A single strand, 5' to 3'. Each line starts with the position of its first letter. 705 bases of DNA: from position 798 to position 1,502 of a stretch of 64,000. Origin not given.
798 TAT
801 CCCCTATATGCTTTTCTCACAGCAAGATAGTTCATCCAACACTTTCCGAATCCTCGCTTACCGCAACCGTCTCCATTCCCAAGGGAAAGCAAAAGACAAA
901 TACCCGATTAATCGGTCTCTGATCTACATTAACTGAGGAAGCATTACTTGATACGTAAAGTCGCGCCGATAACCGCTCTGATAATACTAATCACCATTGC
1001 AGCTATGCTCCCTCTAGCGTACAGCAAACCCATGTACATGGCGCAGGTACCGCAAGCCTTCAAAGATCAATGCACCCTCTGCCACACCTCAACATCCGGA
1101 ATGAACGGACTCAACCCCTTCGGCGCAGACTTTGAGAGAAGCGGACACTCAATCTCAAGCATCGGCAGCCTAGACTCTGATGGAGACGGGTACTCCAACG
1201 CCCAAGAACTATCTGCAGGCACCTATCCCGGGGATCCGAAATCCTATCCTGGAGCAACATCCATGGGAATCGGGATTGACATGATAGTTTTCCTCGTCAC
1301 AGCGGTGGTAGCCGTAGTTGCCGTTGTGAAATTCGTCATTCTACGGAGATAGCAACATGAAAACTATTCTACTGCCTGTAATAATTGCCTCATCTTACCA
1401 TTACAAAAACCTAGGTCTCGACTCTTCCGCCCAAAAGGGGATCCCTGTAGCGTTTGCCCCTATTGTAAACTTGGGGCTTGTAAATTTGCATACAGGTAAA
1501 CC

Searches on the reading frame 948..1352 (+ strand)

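Call 3: search_protein_families(library=pfam, proteins=[window:948-1352:+])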
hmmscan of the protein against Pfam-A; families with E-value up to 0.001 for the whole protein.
window:948-1352:+ (134 aa): 2 families
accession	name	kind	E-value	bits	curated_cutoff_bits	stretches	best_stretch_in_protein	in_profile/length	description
PF24784.1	Temptin_C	-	1e-07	32.8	27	1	30-89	7-75/98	Temptin C-terminal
PF18884.5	TSP3_bac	-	6.6e-06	26.3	25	1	76-92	1-17/22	Bacterial TSP3 repeat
